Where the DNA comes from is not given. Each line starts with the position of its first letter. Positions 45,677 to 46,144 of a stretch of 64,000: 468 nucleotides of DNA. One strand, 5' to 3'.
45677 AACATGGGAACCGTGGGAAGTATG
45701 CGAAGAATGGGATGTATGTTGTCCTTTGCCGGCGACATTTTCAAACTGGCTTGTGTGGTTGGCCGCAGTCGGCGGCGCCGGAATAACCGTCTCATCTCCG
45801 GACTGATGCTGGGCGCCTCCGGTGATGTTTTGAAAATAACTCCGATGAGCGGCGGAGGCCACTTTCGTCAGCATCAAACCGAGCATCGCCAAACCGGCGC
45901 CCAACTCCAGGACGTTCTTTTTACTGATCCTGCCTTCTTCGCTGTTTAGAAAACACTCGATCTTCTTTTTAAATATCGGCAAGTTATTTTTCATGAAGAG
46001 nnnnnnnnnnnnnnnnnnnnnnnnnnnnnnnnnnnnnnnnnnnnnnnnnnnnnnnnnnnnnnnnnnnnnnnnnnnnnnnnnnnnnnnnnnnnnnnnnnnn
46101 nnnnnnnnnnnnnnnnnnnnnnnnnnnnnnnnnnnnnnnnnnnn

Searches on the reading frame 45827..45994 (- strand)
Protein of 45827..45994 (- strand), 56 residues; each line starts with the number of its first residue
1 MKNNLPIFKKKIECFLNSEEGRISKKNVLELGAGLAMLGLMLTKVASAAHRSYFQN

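Call 65: find_related_loci(query=A3, collection=metagenome_contigs, flank=10000)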
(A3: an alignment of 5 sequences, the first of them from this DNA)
Query A3 (56 aa) in metagenome_contigs; peptide patterns used: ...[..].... (x = any residue, [..] = any of these).
387 stretches matched a pattern; 65 encode a relative of the query (tblastn E <= 1e-3); 65 distinct loci.
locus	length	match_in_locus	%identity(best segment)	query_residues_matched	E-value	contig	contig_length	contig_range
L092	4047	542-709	86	1-56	1e-28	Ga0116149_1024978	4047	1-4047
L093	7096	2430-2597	88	1-56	6e-29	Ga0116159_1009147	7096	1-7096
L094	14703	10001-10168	88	1-56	6e-29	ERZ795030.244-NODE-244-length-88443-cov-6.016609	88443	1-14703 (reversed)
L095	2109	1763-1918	63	5-56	2e-18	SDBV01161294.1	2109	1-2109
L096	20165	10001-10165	60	2-56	2e-17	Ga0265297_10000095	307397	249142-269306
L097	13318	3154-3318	60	2-56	2e-17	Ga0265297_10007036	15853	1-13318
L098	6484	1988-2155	55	1-56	6e-17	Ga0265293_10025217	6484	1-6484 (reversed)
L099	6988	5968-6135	55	1-56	6e-17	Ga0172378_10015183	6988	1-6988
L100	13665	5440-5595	65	2-53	7e-17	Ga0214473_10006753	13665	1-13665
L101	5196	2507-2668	62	2-56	2e-16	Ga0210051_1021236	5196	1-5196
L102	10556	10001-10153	63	5-56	2e-16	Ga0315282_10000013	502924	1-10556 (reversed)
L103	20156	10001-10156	63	2-53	3e-16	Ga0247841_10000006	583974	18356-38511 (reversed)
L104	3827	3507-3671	58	2-56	1e-15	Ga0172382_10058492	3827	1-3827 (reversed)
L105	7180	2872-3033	60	2-56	1e-15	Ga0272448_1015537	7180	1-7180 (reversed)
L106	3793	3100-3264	58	2-56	2e-15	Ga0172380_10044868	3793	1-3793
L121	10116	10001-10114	58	5-42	8e-11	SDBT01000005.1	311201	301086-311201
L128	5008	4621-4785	53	2-56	5e-10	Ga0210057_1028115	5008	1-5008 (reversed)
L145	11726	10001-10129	47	1-40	4e-6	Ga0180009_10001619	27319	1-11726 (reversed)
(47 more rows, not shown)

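Call 75: find_homologous_proteins(query=L102:5496-6287:+, max_evalue=1e-10)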
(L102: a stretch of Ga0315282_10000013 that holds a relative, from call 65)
Query L102:5496-6287:+ (263 aa): 6592 proteins with E <= 1e-10 among 8000 candidates; the best 120 are listed.
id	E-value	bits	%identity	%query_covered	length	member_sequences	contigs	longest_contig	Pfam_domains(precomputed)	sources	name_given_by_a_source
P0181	4.2e-166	570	100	100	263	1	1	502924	PF01478.24,PF06750.19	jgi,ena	-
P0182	6.0e-118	412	77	100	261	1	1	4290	PF01478.24,PF06750.19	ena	-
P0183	6.0e-118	412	77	100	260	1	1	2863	PF01478.24,PF06750.19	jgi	-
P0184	2.6e-117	410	76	100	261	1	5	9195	PF01478.24,PF06750.19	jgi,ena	-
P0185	6.9e-117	408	76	100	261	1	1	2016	PF01478.24,PF06750.19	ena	-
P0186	9.9e-117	408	76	100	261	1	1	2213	PF01478.24,PF06750.19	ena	-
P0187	3.6e-116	406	75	100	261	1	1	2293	PF01478.24,PF06750.19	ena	-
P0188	4.7e-116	405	71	100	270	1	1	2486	PF01478.24,PF06750.19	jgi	-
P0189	5.7e-116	405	73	98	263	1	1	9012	PF01478.24,PF06750.19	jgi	-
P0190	6.4e-116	405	72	97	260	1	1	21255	PF01478.24,PF06750.19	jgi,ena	-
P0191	1.1e-115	404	75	100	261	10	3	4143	PF01478.24,PF06750.19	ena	-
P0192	1.4e-115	404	76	100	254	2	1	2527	PF01478.24,PF06750.19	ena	-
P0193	1.8e-115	403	75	100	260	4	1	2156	PF01478.24,PF06750.19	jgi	-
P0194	2.9e-115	403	75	100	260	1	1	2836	PF01478.24,PF06750.19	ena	-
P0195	3.0e-115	403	72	96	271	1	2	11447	PF01478.24,PF06750.19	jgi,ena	-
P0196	3.1e-115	403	72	98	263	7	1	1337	PF01478.24,PF06750.19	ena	-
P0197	5.6e-115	402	73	97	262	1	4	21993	PF01478.24,PF06750.19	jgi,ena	-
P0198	1.3e-114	401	70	98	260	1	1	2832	PF01478.24,PF06750.19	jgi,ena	-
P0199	3.5e-114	399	71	98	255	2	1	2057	PF01478.24,PF06750.19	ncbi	-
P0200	4.3e-114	399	75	97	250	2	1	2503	PF01478.24,PF06750.19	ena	-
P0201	6.1e-114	398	70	97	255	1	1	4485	PF01478.24,PF06750.19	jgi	-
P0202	8.3e-114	398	72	97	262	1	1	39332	PF01478.24,PF06750.19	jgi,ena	-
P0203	8.5e-114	398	72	100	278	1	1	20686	PF01478.24,PF06750.19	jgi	-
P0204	1.1e-113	398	71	98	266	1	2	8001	PF01478.24,PF06750.19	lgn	-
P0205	1.8e-113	397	72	100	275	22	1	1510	PF01478.24,PF06750.19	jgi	-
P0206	6.9e-113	395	71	100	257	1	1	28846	PF01478.24,PF06750.19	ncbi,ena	-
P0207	1.0e-112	394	68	100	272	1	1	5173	PF01478.24,PF06750.19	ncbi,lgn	-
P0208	2.0e-112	393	70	95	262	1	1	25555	PF01478.24,PF06750.19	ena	-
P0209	3.0e-112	393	72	100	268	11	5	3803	PF01478.24,PF06750.19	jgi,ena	-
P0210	5.1e-112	392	72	99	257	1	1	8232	PF01478.24,PF06750.19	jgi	-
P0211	1.1e-111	391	68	100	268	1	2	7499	PF01478.24,PF06750.19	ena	-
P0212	1.2e-111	391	69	98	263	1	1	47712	PF01478.24,PF06750.19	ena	-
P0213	1.4e-111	391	73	97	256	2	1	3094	PF01478.24,PF06750.19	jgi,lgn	-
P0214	1.6e-111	391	71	99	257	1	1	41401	PF01478.24,PF06750.19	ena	-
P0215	2.7e-111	390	71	99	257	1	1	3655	PF01478.24,PF06750.19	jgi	-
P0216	3.9e-111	389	69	98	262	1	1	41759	PF01478.24,PF06750.19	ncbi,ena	-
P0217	5.3e-111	389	71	96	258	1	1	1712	PF01478.24,PF06750.19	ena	-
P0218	6.2e-111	389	69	98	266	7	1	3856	PF01478.24,PF06750.19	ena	-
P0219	8.3e-111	388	72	99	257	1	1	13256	PF01478.24,PF06750.19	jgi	-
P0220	1.3e-110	388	71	99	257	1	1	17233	PF01478.24,PF06750.19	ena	-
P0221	1.5e-110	387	73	95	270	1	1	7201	PF01478.24,PF06750.19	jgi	-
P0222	1.6e-110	387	69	99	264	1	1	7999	PF01478.24,PF06750.19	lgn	-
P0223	3.0e-110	386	69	98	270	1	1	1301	PF01478.24,PF06750.19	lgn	-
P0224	3.1e-110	386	71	99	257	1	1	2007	PF01478.24,PF06750.19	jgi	-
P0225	3.5e-110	386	69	100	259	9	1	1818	PF01478.24,PF06750.19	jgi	-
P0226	3.7e-110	386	69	98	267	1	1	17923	PF01478.24,PF06750.19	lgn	-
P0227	4.6e-110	386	69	98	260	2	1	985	PF01478.24,PF06750.19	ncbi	-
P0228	5.0e-110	386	67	100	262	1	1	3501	PF01478.24,PF06750.19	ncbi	-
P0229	5.1e-110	386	68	100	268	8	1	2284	PF01478.24,PF06750.19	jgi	jgi:prepilin signal peptidase PulO-like enzyme (type II secretory pathway)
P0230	5.2e-110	386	69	99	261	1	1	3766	PF01478.24,PF06750.19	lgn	-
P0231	6.0e-110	385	70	98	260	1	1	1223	PF01478.24,PF06750.19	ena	-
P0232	7.0e-110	385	71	97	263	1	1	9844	PF01478.24,PF06750.19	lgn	-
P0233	7.8e-110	385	70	97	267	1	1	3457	PF01478.24,PF06750.19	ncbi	-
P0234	8.5e-110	385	68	100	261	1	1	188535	PF01478.24,PF06750.19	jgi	-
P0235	8.7e-110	385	72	93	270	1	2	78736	PF01478.24,PF06750.19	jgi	-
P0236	9.9e-110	385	70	97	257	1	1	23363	PF01478.24,PF06750.19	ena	-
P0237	1.4e-109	384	69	98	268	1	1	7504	PF01478.24,PF06750.19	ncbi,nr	ncbi:MAG: prepilin peptidase [bacterium]|nr:prepilin peptidase [bacterium]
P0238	1.4e-109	384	68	94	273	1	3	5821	PF01478.24,PF06750.19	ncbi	-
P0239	2.2e-109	384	65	100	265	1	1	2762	PF01478.24,PF06750.19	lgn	-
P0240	2.5e-109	383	68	100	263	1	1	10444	PF01478.24,PF06750.19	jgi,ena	-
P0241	2.7e-109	383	71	97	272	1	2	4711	PF01478.24,PF06750.19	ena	-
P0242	3.4e-109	383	67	100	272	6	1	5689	PF01478.24,PF06750.19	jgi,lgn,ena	-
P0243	4.7e-109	382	71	98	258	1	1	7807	PF01478.24,PF06750.19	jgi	-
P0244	6.7e-109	382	68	98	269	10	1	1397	PF01478.24,PF06750.19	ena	-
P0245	1.4e-108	381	69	97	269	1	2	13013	PF01478.24,PF06750.19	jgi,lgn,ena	-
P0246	1.6e-108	381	70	100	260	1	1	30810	PF01478.24,PF06750.19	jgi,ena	-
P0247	2.2e-108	380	69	93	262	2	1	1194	PF01478.24,PF06750.19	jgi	jgi:prepilin signal peptidase PulO-like enzyme (type II secretory pathway)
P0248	3.6e-108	380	66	99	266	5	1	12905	PF01478.24,PF06750.19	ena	-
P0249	5.2e-108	379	70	100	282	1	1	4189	PF01478.24,PF06750.19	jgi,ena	-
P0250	6.3e-108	379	67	100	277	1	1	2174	PF01478.24,PF06750.19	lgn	-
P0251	1.1e-107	378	67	100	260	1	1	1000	PF01478.24,PF06750.19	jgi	-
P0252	1.2e-107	378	71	95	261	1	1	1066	PF01478.24,PF06750.19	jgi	-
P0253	1.9e-107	377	68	96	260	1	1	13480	PF01478.24,PF06750.19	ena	-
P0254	1.9e-107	377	66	100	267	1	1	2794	PF01478.24,PF06750.19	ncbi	-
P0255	3.1e-107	376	69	98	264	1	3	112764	PF01478.24,PF06750.19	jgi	jgi:prepilin signal peptidase PulO-like enzyme (type II secretory pathway)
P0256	3.2e-107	376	69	99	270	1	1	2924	PF01478.24,PF06750.19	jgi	jgi:leader peptidase (prepilin peptidase)/N-methyltransferase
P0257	3.4e-107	376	66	100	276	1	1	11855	PF01478.24,PF06750.19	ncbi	-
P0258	3.4e-107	376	70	96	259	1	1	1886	PF01478.24,PF06750.19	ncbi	-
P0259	3.6e-107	376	68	97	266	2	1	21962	PF01478.24,PF06750.19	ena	-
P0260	4.0e-107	376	69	97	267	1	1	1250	PF01478.24,PF06750.19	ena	-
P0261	4.0e-107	376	68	97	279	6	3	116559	PF01478.24,PF06750.19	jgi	-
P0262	5.3e-107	376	67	100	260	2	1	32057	PF01478.24,PF06750.19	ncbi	-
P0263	8.6e-107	375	66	98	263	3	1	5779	PF01478.24,PF06750.19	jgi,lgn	jgi:leader peptidase (prepilin peptidase)/N-methyltransferase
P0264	1.3e-106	374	69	97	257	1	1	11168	PF01478.24,PF06750.19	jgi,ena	-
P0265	1.4e-106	374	68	99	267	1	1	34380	PF01478.24,PF06750.19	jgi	jgi:leader peptidase (prepilin peptidase)/N-methyltransferase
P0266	1.5e-106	374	67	100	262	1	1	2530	PF01478.24,PF06750.19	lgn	-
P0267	2.7e-106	373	66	99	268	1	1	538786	PF01478.24,PF06750.19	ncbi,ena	-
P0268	3.3e-106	373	71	100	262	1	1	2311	PF01478.24,PF06750.19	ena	-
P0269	3.4e-106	373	72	91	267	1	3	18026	PF01478.24,PF06750.19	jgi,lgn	-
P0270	3.9e-106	373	68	98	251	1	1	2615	PF01478.24,PF06750.19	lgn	-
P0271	4.9e-106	373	68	97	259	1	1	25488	PF01478.24,PF06750.19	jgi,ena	-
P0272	5.8e-106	372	71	95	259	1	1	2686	PF01478.24,PF06750.19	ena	-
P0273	7.3e-106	372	66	97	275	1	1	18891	PF01478.24,PF06750.19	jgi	-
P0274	8.3e-106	372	68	100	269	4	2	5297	PF01478.24,PF06750.19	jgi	-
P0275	9.1e-106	372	67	100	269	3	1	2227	PF01478.24,PF06750.19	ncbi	-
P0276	9.6e-106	372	68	97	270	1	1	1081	PF01478.24,PF06750.19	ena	-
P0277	1.3e-105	371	69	98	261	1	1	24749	PF01478.24,PF06750.19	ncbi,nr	ncbi:MAG: prepilin peptidase [Patescibacteria group bacterium]|nr:prepilin peptidase [Patescibacteri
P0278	1.4e-105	371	68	95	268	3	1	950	PF01478.24,PF06750.19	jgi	-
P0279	1.5e-105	371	71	97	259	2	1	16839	PF01478.24,PF06750.19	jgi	-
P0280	1.6e-105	371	68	98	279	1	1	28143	PF01478.24,PF06750.19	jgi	jgi:prepilin signal peptidase PulO-like enzyme (type II secretory pathway)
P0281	1.7e-105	371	67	99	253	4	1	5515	PF01478.24,PF06750.19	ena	-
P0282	3.7e-105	370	67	96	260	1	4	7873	PF01478.24,PF06750.19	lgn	-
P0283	4.2e-105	369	69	98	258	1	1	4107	PF01478.24,PF06750.19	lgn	-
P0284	4.5e-105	369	69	97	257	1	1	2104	PF01478.24,PF06750.19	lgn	-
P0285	4.6e-105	369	67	98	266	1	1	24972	PF01478.24,PF06750.19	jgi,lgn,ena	-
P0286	4.9e-105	369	67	99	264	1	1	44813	PF01478.24,PF06750.19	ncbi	ncbi:prepilin peptidase [Patescibacteria group bacterium]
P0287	5.6e-105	369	66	100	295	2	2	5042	PF01478.24,PF06750.19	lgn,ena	-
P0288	8.8e-105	368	66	97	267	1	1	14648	PF01478.24,PF06750.19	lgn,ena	-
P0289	9.8e-105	368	70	97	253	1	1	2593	PF01478.24,PF06750.19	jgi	-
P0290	1.1e-104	368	70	97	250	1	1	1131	PF01478.24,PF06750.19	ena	-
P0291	1.1e-104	368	68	97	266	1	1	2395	PF01478.24,PF06750.19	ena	-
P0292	1.1e-104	368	68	96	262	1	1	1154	PF01478.24,PF06750.19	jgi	-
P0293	1.1e-104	368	66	97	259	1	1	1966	PF01478.24,PF06750.19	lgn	-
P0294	1.3e-104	368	65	97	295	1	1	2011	PF01478.24,PF06750.19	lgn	-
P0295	1.5e-104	368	68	100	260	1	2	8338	PF01478.24,PF06750.19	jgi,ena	-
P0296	1.5e-104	368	67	95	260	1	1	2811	PF01478.24,PF06750.19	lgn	-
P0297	1.7e-104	367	68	100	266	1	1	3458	PF01478.24,PF06750.19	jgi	-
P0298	2.3e-104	367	66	100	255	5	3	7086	PF01478.24,PF06750.19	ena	-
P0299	2.8e-104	367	67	98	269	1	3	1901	PF01478.24,PF06750.19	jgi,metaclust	metaclust:\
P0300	3.6e-104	366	67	97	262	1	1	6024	PF01478.24,PF06750.19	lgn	-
